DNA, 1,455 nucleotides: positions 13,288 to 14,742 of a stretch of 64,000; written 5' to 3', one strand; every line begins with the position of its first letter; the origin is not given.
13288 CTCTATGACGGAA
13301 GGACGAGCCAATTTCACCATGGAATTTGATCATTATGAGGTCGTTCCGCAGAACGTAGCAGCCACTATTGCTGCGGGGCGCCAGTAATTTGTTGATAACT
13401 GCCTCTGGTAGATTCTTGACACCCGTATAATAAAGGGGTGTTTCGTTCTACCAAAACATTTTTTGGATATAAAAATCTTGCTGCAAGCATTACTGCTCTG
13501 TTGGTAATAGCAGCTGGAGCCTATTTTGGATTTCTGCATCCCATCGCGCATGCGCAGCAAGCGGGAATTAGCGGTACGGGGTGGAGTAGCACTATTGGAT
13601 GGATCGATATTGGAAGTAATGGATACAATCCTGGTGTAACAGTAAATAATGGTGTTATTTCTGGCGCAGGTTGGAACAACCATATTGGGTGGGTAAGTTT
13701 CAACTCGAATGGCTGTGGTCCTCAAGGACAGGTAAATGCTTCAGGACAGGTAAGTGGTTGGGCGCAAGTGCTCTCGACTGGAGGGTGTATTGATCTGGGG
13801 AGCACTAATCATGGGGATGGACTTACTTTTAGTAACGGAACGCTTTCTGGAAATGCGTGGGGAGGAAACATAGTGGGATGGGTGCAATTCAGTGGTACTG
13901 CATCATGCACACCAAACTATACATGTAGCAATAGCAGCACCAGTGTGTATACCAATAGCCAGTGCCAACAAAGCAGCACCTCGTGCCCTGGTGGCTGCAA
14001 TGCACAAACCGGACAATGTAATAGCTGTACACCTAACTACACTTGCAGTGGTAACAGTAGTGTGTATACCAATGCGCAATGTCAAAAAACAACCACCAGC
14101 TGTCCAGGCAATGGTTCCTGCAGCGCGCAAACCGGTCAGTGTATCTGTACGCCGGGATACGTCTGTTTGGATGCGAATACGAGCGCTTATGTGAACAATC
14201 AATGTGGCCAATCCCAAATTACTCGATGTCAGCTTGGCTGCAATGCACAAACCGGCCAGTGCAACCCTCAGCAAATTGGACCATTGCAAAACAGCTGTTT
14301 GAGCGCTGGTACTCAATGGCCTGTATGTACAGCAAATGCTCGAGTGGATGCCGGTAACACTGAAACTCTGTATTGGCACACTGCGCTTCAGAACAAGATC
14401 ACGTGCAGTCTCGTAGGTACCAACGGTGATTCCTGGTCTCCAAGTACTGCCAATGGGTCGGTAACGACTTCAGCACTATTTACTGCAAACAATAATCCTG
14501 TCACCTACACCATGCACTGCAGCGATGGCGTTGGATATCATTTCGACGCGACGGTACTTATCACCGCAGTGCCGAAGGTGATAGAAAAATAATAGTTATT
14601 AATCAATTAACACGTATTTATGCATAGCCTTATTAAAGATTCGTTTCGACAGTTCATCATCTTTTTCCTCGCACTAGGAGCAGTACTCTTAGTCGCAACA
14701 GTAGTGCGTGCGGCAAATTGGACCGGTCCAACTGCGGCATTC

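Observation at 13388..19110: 5.5-kb island of secreted, Cys/Gly-rich surface proteins splits fusA from tuf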

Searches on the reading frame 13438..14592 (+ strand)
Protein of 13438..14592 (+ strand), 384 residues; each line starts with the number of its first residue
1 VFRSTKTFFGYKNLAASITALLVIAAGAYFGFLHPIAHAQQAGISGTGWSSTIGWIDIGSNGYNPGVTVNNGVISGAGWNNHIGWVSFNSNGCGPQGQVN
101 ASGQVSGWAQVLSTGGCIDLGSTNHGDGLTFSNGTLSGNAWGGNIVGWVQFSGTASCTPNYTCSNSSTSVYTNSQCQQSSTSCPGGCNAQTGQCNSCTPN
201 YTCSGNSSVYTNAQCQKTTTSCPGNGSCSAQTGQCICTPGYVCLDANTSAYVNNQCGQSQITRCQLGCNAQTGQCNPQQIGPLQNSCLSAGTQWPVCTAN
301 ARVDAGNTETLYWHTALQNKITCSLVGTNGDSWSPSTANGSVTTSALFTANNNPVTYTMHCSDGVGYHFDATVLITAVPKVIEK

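Call 3: search_protein_families(library=pfam, proteins=[window:13438-14592:+], max_evalue=1)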
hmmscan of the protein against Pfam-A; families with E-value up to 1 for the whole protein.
window:13438-14592:+ (384 aa): 1 family
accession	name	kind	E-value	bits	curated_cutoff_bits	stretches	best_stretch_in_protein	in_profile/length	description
PF07974.19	EGF_2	-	0.019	15.7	22.1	1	216-241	2-27/32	EGF-like domain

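Call 14: search_protein_families(library=ncbifam, proteins=[window:13438-14592:+], max_evalue=1)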
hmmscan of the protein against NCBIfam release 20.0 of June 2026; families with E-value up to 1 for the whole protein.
window:13438-14592:+ (384 aa): 0 families

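Call 15: search_solved_structures(query=window:13438-14592:+, max_evalue=1)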
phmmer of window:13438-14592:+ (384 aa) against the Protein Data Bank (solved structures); distinct sequences matched with E-value up to 1: 1.
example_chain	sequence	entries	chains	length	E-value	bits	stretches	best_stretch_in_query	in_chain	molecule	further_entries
2wcy_A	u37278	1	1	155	0.051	15.9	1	175-274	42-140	COMPLEMENT COMPONENT C7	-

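Call 17: find_homologous_proteins(query=window:13438-14592:+, max_evalue=0.001)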
Query window:13438-14592:+ (384 aa): 2 proteins with E <= 0.001 among 2639 candidates.
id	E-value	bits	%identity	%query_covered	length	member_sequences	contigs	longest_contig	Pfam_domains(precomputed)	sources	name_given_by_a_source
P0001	1.5e-256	869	100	100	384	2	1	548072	-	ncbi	-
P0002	4.4e-20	90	32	92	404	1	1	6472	-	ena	-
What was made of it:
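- Tried and rejected: The word-indexed homologue search for P1 found only one relative (call 17).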

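Call 18: find_encoding_contigs(protein=P0001, flank=1000, max_places=3)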
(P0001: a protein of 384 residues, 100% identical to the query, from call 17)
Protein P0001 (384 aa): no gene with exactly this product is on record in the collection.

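Call 19: find_encoding_contigs(protein=P0002, flank=10000, max_places=3)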
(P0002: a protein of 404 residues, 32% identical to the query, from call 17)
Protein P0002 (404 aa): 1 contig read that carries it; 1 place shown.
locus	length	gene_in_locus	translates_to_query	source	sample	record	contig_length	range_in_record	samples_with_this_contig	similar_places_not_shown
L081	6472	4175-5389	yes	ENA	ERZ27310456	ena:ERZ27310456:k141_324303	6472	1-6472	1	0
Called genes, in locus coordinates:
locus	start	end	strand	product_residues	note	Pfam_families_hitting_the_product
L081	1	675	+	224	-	?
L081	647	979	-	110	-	-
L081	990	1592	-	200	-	PF04542:Sigma70_r2, PF08281:Sigma70_r4_2 (weak)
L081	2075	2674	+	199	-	PF08207:EFP_N, PF01132:EFP (faint), PF09285:Elong-fact-P_C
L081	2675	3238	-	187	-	-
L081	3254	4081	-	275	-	-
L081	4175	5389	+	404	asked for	-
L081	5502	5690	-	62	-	PF01084:Ribosomal_S18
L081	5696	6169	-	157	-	PF00436:SSB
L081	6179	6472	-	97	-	?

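Call 33: search_protein_representatives(protein=window:13438-14592:+)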
Query: 384 residues. Proteins with E-value up to 0.001 (for the whole library): 667; up to 1e-10: 74; up to 1e-30: 2. The best 150 are listed.
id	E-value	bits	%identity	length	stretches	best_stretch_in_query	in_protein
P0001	4.9e-257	868.8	100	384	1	1-384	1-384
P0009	9.6e-38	146.8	41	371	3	90-223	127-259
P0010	1.3e-27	113.4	44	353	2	40-206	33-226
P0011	1.1e-24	103.8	37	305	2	13-204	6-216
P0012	2.5e-21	92.7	36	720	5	67-161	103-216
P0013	3.8e-21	92.1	46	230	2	237-381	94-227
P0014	1.1e-20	90.6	41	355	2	18-239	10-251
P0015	2.6e-20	89.4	38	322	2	35-206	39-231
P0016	1.5e-19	86.8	39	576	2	39-174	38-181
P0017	4.1e-19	85.4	35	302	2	32-218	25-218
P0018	8.1e-19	84.4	40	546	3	54-167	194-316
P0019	5.0e-18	81.8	39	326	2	13-205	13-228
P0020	6.6e-18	81.4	38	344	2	14-242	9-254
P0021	8.5e-18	81.1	36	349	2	10-245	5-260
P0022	4.3e-17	78.8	40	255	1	19-227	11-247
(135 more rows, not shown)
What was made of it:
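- On '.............' repeat protein family (unnamed; P1): 667 representative clusters at E<1e-3 and 74 at E<1e-10 (call 33).
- Tried and rejected: The exhaustive HMMER search was needed to show the family (call 33).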

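Call 36: search_protein_families(library=pfam, alignment_id=A1, max_evalue=0.01)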
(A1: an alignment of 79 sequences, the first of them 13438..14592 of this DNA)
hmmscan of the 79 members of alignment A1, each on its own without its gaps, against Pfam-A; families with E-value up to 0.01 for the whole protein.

A. member 1, window:13438-14592:+ (384 aa): 0 families

B. families by the number of members that match (of 79 scanned): 7 families
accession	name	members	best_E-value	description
PF25788.1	Ig_Rha78A_N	4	1.3e-15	Rha78A-like, N-terminal immunoglobulin domain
PF18911.6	PKD_4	4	3.6e-08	PKD domain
PF00801.26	PKD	2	3.5e-07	PKD domain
PF01607.29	CBM_14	1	2.3e-08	Chitin binding Peritrophin-A domain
PF18998.6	Flg_new_2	1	0.00016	Divergent InlB B-repeat domain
PF22681.2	Lmo2446-like_N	1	0.0032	Lmo2446-like, N-terminal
PF22352.2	K319L-like_PKD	1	0.0079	K319L-like, PKD domain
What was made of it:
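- On '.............' repeat protein family (unnamed; P1): No Pfam or NCBIfam model matches this domain (calls 3, 14, 36).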

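Call 41: predict_structure(alignment_id=A1)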
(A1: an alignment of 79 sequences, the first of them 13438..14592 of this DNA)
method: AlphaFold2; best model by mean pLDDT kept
length: 384 residues; sequences in the alignment: 79
mean_pLDDT: 75.7   pTM: 0.45
mean pLDDT of the five models: 75.7, 75.6, 75.3, 74.4, 73.4
residues with pLDDT >= 90: 157; 70-90: 92; 50-70: 55; < 50: 80
segments of 3 or more residues with pLDDT < 50: 1-4, 6-10, 200-212, 217-229, 233-237, 250-268, 279-293
pLDDT, mean of each block of 10 residues (from residue 1): 45 69 84 56 84 88 79 94 94 96 96 95 85 91 94 71 92 81 89 72 40 46 42 51 74 42 45 54 41 59 94 83 95 92 93 92 87 92 78
secondary structure, 60 per line:
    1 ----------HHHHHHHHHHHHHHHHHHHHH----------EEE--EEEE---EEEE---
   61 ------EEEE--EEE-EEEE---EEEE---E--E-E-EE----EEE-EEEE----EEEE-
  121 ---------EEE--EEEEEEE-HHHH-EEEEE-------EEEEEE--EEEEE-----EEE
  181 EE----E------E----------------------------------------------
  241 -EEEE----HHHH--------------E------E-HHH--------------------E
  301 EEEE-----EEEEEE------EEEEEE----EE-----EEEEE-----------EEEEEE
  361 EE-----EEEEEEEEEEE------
elements in order: H11-31 E42-44 E47-50 E54-57 E67-70 E73-75 E77-80 E84-87 E104-106 E108-111 E116-119 E130-132 E135-141 H143-146 E148-152 E160-165 E168-172 E178-182 E242-245 H250-253 E300-304 E310-315 E322-327 E339-343 E355-362 E368-378

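Call 45: fold_search(model_id=the predicted structure, library=pdb)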
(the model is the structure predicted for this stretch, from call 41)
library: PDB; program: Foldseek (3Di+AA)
matches with E <= 10: 1882; with E <= 0.001: 1
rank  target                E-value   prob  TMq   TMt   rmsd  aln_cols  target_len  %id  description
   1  3v9f_A                6.8e-04  0.90  0.18  0.10  22.4       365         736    9  Crystal Structure of the extracellular domain of the putative hybrid two component system BT3049 from B. thetaiotaomic (released 2012-03-14)
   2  1cdu                  6.0e-03  1.00  0.17  0.33   3.3        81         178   11  STRUCTURE OF T-CELL SURFACE GLYCOPROTEIN CD4 MUTANT WITH PHE 43 REPLACED BY VAL (released 1997-04-01)
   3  5aea_A                7.5e-03  1.00  0.18  0.59   4.5        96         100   12  Crystal structure of human NCAM domain 1 (released 2016-04-13)
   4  9lsy_C                9.3e-03  1.00  0.16  0.48   4.8        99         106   13  Structure of the gdTCR-Fab complex (released 2026-02-18)
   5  5icu                  9.3e-03  0.99  0.16  0.43   6.0        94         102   13  The crystal structure of CopC from Methylosinus trichosporium OB3b (released 2016-04-06)
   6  4a2m_B                1.2e-02  0.66  0.20  0.11  20.9       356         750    7  Structure of the periplasmic domain of the heparin and heparan sulphate sensing hybrid two component system BT4663 in  (released 2012-05-02)
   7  5xeq_B                1.3e-02  1.00  0.17  0.21   3.6        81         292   12  Crystal Structure of human MDGA1 and human neuroligin-2 complex (released 2017-07-12)
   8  1gsm                  1.4e-02  1.00  0.17  0.30   3.5        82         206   18  A reassessment of the MAdCAM-1 structure and its role in integrin recognition. (released 2002-01-29)
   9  6ovo_A                1.6e-02  1.00  0.16  0.29   5.1       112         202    7  Crystal structure of the unliganded PG10 TCR (released 2019-11-20)
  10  1gc1_C                1.7e-02  1.00  0.17  0.33   3.8        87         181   11  HIV-1 GP120 CORE COMPLEXED WITH CD4 AND A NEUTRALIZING HUMAN ANTIBODY (released 1998-07-08)
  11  9d3j_B                1.7e-02  0.97  0.15  0.30   6.2       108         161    9  Structure of L9 Fab in complex with CSP_Res5-Y_mC2 Scaffold (released 2026-03-18)
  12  4gkz_A                1.8e-02  1.00  0.18  0.32   4.6       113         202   10  HA1.7, a MHC class II restricted TCR specific for haemagglutinin (released 2012-11-07)
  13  8gv5_D                1.8e-02  0.98  0.15  0.43   5.4       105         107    8  Crystal structure of PN-SIA28 in complex with influenza hemagglutinin A/swine/Guangdong/104/2013 (H1N1) (released 2022-12-21)
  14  6vo0_J                1.9e-02  1.00  0.17  0.48   5.1       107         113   14  BG505 SOSIP.v5.2 in complex with rabbit Fab 43A2 (released 2020-07-01)
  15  3s5l_G                1.9e-02  1.00  0.16  0.32   3.3        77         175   12  Crystal structure of CD4 mutant bound to HLA-DR1 (released 2011-09-21)
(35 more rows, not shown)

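Call 54: list_cluster_members(proteins=[P0001, P0160])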
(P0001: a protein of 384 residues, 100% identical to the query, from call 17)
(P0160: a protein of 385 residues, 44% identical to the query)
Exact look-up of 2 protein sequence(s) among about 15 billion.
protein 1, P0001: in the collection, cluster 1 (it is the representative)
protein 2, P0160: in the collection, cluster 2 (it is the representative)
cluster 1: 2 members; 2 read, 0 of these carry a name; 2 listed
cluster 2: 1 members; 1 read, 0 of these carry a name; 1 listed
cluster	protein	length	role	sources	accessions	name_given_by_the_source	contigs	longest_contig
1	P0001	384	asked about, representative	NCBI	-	-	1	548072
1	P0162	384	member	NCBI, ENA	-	-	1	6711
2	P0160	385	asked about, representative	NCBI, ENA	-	-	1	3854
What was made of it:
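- Tried and rejected: An exact look-up of P0001 found no contig, so the source genome of the window was not identified (calls 18, 54).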

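Call 88: search_protein_families(library=phrogs, proteins=[window:13438-14592:+], max_evalue=0.01)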
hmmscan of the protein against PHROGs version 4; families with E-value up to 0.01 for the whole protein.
window:13438-14592:+ (384 aa): 0 families

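Call 89: search_protein_families(library=padloc, proteins=[window:13438-14592:+], max_evalue=0.01)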
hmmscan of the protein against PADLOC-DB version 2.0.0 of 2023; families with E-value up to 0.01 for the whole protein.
window:13438-14592:+ (384 aa): 0 families

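Call 90: find_encoding_contigs(protein=P0162, flank=10000, max_places=3)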
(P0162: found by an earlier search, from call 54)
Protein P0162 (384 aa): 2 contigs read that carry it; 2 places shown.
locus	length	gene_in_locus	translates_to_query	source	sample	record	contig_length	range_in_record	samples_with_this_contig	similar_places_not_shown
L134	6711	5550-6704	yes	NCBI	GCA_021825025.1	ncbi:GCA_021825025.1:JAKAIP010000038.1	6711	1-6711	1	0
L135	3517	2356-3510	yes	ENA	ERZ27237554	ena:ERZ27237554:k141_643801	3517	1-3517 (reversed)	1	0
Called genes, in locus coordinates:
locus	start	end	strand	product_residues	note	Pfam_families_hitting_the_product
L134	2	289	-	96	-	?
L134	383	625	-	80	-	PF00830:Ribosomal_L28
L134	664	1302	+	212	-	PF02163:Peptidase_M50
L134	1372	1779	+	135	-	PF00164:Ribosom_S12_S23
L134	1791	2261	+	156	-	PF00177:Ribosomal_S7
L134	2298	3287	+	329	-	PF01933:CofD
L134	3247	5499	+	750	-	PF00009:GTP_EFTU, PF03144:GTP_EFTU_D2, PF22042:EF-G_D2, PF14492:EFG_III, PF16658:RF3_C (weak), PF03764:EFG_IV, PF00679:EFG_C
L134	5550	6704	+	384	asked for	-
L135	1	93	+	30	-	?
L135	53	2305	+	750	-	PF00009:GTP_EFTU, PF03144:GTP_EFTU_D2, PF22042:EF-G_D2, PF14492:EFG_III, PF16658:RF3_C (weak), PF03764:EFG_IV, PF00679:EFG_C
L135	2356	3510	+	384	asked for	-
